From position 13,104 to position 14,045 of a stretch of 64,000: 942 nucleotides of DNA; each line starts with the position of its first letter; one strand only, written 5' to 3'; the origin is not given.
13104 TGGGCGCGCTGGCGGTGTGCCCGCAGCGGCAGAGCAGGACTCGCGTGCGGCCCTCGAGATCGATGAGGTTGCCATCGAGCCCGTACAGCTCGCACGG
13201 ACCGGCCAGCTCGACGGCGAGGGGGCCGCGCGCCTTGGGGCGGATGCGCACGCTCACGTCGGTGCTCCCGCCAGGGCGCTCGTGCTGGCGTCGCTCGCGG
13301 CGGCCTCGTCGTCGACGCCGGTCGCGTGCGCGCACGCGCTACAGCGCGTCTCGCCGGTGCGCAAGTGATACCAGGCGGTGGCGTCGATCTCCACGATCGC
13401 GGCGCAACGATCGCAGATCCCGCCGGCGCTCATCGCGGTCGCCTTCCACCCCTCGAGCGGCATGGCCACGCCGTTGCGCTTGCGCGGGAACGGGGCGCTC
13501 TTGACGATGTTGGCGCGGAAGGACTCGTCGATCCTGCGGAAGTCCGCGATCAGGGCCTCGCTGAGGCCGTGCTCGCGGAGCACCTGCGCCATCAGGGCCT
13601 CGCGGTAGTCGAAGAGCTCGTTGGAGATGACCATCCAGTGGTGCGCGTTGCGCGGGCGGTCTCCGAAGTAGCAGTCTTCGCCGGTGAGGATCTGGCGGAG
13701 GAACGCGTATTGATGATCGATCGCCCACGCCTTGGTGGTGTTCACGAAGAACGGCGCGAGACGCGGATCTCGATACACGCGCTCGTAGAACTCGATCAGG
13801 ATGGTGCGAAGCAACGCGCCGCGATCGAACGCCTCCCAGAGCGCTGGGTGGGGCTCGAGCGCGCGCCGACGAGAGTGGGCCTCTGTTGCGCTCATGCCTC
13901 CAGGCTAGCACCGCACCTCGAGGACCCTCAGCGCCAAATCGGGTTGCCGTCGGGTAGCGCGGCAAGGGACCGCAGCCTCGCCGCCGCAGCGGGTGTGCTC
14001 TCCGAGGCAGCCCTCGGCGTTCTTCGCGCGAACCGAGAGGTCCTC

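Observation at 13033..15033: Globin–zinc-ribbon fusion translationally coupled to a CDGSH [2Fe-2S] protein, divergent from a 2OG-Fe(II) oxygenase: a candidate O2/redox-sensing cassette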

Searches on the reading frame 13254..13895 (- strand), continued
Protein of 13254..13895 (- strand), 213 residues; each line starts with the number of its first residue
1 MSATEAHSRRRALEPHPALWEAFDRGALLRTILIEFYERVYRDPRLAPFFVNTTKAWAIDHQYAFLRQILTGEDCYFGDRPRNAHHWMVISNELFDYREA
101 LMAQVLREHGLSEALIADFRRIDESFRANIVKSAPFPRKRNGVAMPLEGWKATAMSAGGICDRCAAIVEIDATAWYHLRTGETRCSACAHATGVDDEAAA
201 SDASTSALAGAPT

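Call 14: search_protein_families(library=pfam, proteins=[L024:1456-1860:+, L078:3401-4732:+, L062:7240-7632:+, L062:1466-2002:+, L037:1077-1835:+, L024:4509-4943:+, L040:6788-7417:+, L040:1895-2947:+, L029:6558-7220:+], max_evalue=0.01)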
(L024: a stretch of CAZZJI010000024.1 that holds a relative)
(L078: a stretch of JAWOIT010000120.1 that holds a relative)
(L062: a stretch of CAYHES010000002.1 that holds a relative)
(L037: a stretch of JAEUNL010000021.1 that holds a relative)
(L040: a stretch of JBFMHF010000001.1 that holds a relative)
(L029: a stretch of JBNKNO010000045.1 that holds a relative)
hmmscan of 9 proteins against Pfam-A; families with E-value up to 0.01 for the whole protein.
L024:1456-1860:+ (134 aa): 0 families

L078:3401-4732:+ (443 aa): 18 families
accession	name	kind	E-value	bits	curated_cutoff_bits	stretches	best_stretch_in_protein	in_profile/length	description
PF22785.1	Tc-R-P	-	5.7e-21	75.5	27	1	292-395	1-106/106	Polymorphic toxin system, DSP-PTPase phosphatase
PF00005.33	ABC_tran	-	2.3e-18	67.6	25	1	21-168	1-137/137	ABC transporter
PF22784.1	PTP-SAK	-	5.1e-18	66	27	1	280-406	1-121/153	Swiss Army Knife protein, DSP-PTPase phosphatase domain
PF00782.25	DSPc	-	7.1e-09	36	33.5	1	307-418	11-124/133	Dual specificity phosphatase, catalytic domain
PF00102.32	Y_phosphatase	-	7.6e-07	29.4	20.9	1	344-422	143-229/234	Protein-tyrosine phosphatase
PF22741.1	PTP-NADK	-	3.4e-06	27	27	1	336-403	77-144/163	DSP-PTPase phosphatase fused to NAD+ Kinase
PF25199.1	nSTAND_NTPase5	-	2.2e-05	24.8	34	0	29-52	39-62/145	Novel STAND NTPase 5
PF05706.17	CDKN3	-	0.00013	22.2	20.7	1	324-392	88-157/168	Cyclin-dependent kinase inhibitor 3 (CDKN3)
PF13401.12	AAA_22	-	0.00014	22.7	27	1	31-121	5-79/130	AAA domain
PF03193.22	RsgA_GTPase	-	0.00026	21.3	30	1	30-55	106-130/174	RsgA GTPase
PF13191.12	AAA_16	-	0.00056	20.9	32.6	1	32-65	25-52/167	AAA ATPase domain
PF13555.12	AAA_29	-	0.00078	19.6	27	1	25-48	16-39/61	P-loop containing region of AAA domain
PF13604.12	AAA_30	-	0.003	17.8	27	0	31-58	18-45/191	AAA domain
PF02456.21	Adeno_IVa2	-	0.003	16.9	21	0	31-55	87-111/370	Adenovirus IVa2 protein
PF20720.3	nSTAND3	-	0.0034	17.5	27.2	0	30-52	16-38/155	Novel STAND NTPase 3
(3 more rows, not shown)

L062:7240-7632:+ (130 aa): 1 family
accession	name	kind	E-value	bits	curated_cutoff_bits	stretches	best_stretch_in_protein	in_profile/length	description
PF03259.23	Robl_LC7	-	1.5e-13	50.7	23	1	26-105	10-90/91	Roadblock/LC7 domain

L062:1466-2002:+ (178 aa): 5 families
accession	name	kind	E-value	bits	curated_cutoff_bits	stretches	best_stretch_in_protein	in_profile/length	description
PF03029.23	ATP_bind_1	-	1.3e-10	41.9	27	1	33-128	55-168/240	Conserved hypothetical ATP binding protein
PF00071.28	Ras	-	2e-06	27.9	21.6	1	5-169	1-157/162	Ras family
PF08477.19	Roc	-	2.3e-05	25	27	1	5-127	1-119/119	Ras of Complex, Roc, domain of DAPkinase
PF01926.29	MMR_HSR1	-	0.0065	17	21.9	0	5-109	1-98/113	50S ribosome-binding GTPase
PF13401.12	AAA_22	-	0.0085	16.8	27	0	6-106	8-104/130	AAA domain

L037:1077-1835:+ (252 aa): 0 families

L024:4509-4943:+ (144 aa): 1 family
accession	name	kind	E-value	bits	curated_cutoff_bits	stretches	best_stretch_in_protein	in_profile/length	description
PF03692.20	CxxCxxCC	-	2e-06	28.8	23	1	22-85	4-71/85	Putative zinc- or iron-chelating domain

L040:6788-7417:+ (209 aa): 4 families
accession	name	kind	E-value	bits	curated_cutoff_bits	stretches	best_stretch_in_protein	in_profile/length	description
PF11084.13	DUF2621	-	3.6e-09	37.2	27.7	1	127-205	55-137/139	Protein of unknown function (DUF2621)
PF00903.31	Glyoxalase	-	1.8e-08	35.2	20.6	1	5-106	2-119/121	Glyoxalase/Bleomycin resistance protein/Dioxygenase superfamily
PF18029.7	Glyoxalase_6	-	4.3e-06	27.8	23.6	1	16-108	10-105/106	Glyoxalase-like domain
PF08369.16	PCP_red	-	0.00012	22.5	32.5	1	129-172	1-40/45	Proto-chlorophyllide reductase 57 kD subunit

L040:1895-2947:+ (350 aa): 0 families

L029:6558-7220:+ (220 aa): 1 family
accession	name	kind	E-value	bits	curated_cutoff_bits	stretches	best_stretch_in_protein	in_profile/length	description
PF17782.7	DprA_WH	-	0.0092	16.4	22.9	0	34-69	6-38/61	DprA winged helix domain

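Call 26: predict_structure(alignment_id=A2)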
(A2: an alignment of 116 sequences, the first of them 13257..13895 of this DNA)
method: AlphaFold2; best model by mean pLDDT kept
length: 213 residues; sequences in the alignment: 116
mean_pLDDT: 93.1   pTM: 0.82
mean pLDDT of the five models: 93.1, 93.0, 92.5, 92.5, 92.0
residues with pLDDT >= 90: 163; 70-90: 45; 50-70: 5; < 50: 0
segments of 3 or more residues with pLDDT < 50: none
pLDDT, mean of each block of 10 residues (from residue 1): 77 96 98 99 97 95 97 91 84 98 99 98 95 92 90 97 98 95 97 93 77 68
secondary structure, 60 per line:
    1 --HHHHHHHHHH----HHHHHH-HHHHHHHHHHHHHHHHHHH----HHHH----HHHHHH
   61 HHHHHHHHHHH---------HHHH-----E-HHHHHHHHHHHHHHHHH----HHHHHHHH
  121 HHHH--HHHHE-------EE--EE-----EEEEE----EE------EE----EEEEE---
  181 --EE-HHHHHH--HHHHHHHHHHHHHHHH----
elements in order: H3-12 H17-22 H24-42 H47-50 H55-71 H81-84 H92-108 H113-124 H127-130 E150-154 E173-177 H186-191 H194-209

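Call 29: fold_search(model_id=the predicted structure, library=pdb)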
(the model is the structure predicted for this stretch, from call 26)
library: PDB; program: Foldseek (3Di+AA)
matches with E <= 10: 517; with E <= 0.001: 27
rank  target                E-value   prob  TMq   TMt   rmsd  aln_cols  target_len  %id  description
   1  1dlw                  2.2e-05  1.00  0.51  0.89   1.7       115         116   23  X-RAY CRYSTAL STRUCTURE OF TRUNCATED HEMOGLOBIN FROM P.CAUDATUM. (released 2000-09-20)
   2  2gl3_A                2.9e-05  1.00  0.52  0.84   6.1       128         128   20  Crystal structure of Mycobacterium tuberculosis trHbN, TyrB10Phe GlnE11Val mutant (released 2006-09-19)
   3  2gkm_A                4.4e-05  1.00  0.52  0.84   6.1       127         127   20  Crystal structure of Mycobacterium tuberculosis trHbN TyrB10Phe mutant (released 2006-09-19)
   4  1idr_A                5.0e-05  1.00  0.52  0.84   6.1       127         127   21  CRYSTAL STRUCTURE OF THE TRUNCATED-HEMOGLOBIN-N FROM MYCOBACTERIUM TUBERCULOSIS (released 2001-08-22)
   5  2gln_B                8.0e-05  1.00  0.51  0.81   6.3       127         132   20  Crystal structure of Mycobacterium tuberculosis trHbN, GlnE11Ala mutant (released 2006-09-19)
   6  4xdi_A                8.5e-05  1.00  0.45  0.72   3.2       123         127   28  Structure of Chlamydomonas reinhardtii THB1 (released 2015-01-21)
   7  3aq7_A                9.0e-05  1.00  0.51  0.89   1.8       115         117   26  Crystal structure of truncated hemoglobin from Tetrahymena pyriformis, Y25F mutant, Fe(III) form (released 2011-04-20)
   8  1dly                  1.0e-04  1.00  0.50  0.86   2.3       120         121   22  X-RAY CRYSTAL STRUCTURE OF HEMOGLOBIN FROM THE GREEN UNICELLULAR ALGA CHLAMYDOMONAS EUGAMETOS (released 2000-09-20)
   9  1s56_A                1.1e-04  1.00  0.52  0.84   6.1       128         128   21  Crystal Structure of "Truncated" Hemoglobin N (HbN) from Mycobacterium tuberculosis, Soaked with Xe Atoms (released 2004-06-29)
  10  2gkn_A                1.3e-04  1.00  0.52  0.85   6.1       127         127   20  Crystal structure of Mycobacterium tuberculosis trHbN, GlnE11Val mutant (released 2006-09-19)
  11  3aq5_A                1.4e-04  1.00  0.51  0.89   1.7       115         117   27  Crystal structure of truncated hemoglobin from Tetrahymena pyriformis, Fe(II)-O2 form (released 2011-04-20)
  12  3aq9_A                1.4e-04  1.00  0.51  0.89   1.7       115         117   26  Crystal structure of truncated hemoglobin from Tetrahymena pyriformis, Q50E mutant, Fe(III) form (released 2011-04-20)
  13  2gl3_B                1.8e-04  1.00  0.51  0.84   6.2       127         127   20  Crystal structure of Mycobacterium tuberculosis trHbN, TyrB10Phe GlnE11Val mutant (released 2006-09-19)
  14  3aq8_A                2.0e-04  1.00  0.51  0.89   1.8       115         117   27  Crystal structure of truncated hemoglobin from Tetrahymena pyriformis, Q46E mutant, Fe(III) form (released 2011-04-20)
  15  6cii                  2.2e-04  1.00  0.50  0.82   1.9       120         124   29  Crystal structure of Chlamydomonas reinhardtii THB1 in the cyanomet state (released 2018-04-25)
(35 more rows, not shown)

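Call 38: search_protein_families(library=pfam, proteins=[L018:6322-6588:+, L062:6400-6558:+], max_evalue=10)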
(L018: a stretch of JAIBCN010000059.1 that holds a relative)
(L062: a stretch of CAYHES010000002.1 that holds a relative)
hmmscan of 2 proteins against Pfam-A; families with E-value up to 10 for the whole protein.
L018:6322-6588:+ (88 aa): 3 families
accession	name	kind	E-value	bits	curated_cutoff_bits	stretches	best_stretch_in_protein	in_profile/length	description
PF21905.1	Zf-Nsp1alpha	-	0.019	14.9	27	1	67-85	6-24/42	Nsp1alpha N-terminal zinc finger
PF06827.20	zf-FPG_IleRS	-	0.053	13.8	21.3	1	75-81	22-28/30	Zinc finger found in FPG and IleRS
PF11781.13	Zn_ribbon_RRN7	-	0.08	13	27.1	1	53-80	7-27/32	Zinc-finger of RNA-polymerase I-specific TFIIB, Rrn7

L062:6400-6558:+ (52 aa): 5 families
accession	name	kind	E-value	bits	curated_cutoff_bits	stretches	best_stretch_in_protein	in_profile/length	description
PF12773.13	DZR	-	0.029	15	27.3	1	19-51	14-34/45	Double zinc ribbon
PF23475.1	zf-Tbcl_FmdE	-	0.056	13.4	23.2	1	16-26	21-31/35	FmdE treble clef zinc finger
PF02591.20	Zn_ribbon_9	-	0.068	13.7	29.1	1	20-49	2-31/33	C4-type zinc ribbon domain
PF07503.17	zf-HYPF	-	0.11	12.7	23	1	19-47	1-27/34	HypF finger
PF01258.23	zf-dskA_traR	-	0.27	11.7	24.9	1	40-50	23-33/36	Prokaryotic dksA/traR C4-type zinc finger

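Call 41: find_encoding_contigs(protein=P0001, flank=10000, max_places=3)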
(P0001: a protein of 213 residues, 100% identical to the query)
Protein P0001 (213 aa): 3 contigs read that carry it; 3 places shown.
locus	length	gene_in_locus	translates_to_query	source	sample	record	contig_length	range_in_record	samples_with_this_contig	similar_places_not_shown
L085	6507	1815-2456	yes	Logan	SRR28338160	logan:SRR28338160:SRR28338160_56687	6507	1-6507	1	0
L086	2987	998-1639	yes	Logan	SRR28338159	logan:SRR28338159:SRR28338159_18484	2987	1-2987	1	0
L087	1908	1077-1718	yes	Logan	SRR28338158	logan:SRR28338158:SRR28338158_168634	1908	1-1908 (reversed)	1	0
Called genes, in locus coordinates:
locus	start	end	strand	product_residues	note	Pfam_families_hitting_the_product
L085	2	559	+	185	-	?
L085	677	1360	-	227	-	PF13640:2OG-FeII_Oxy_3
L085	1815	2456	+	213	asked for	PF01152:Bac_globin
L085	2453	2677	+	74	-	PF09360:zf-CDGSH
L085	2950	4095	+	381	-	-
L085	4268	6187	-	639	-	PF00082:Peptidase_S8, PF04151:PPC (faint)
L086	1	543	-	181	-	?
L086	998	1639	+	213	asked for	PF01152:Bac_globin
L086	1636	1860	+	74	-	PF09360:zf-CDGSH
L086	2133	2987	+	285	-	?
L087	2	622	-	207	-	?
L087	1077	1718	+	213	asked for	PF01152:Bac_globin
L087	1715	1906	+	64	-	?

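Call 59: search_solved_structures(query=A4, max_evalue=10)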
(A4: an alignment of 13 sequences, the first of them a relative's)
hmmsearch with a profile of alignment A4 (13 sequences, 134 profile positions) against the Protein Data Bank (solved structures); distinct sequences matched with E-value up to 10: 7.
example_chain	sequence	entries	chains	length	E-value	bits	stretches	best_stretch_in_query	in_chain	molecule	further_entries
5x8p_e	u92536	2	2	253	0.07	15.7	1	50-133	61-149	30S ribosomal protein S5, chloroplastic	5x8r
4v61_AE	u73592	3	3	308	0.1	15.2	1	51-133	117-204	Ribosomal Protein S5 | 30S ribosomal protein S5, chloroplastic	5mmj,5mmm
7m4r_A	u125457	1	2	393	1.1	11.9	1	63-89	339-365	MAGUK p55 subfamily member 5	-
4wsi_A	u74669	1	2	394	1.1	11.9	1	63-89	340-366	MAGUK p55 subfamily member 5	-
8ga6_A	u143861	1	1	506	2.4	10.7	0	49-120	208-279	THR6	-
5mfb_A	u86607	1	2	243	3.3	10.3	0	32-61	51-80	YIII(Dq)4CqI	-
4d4e_A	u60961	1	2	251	5.7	9.5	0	32-61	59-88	ARMADILLO REPEAT PROTEIN ARM00016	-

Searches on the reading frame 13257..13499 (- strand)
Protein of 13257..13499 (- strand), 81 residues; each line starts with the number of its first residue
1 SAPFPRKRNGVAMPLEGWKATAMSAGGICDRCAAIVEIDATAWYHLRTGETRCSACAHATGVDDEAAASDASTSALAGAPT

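Call 38: search_protein_families(library=pfam, proteins=[window:13257-13499:-], max_evalue=10)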
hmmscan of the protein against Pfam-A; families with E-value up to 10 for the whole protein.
window:13257-13499:- (81 aa): 4 families
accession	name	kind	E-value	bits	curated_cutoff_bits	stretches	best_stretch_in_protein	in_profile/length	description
PF13248.11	Zn_ribbon_3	-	0.016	15.1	27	1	50-60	2-11/26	zinc-ribbon domain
PF00130.28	C1_1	-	0.053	13.8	26.5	1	18-57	3-35/53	Phorbol esters/diacylglycerol binding domain (C1 domain)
PF10217.14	DUF2039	-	0.089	13.5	27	1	20-59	23-63/89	Uncharacterized conserved protein (DUF2039)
PF13717.11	Zn_ribbon_4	-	0.3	11.5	30.3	1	29-58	5-33/36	zinc-ribbon domain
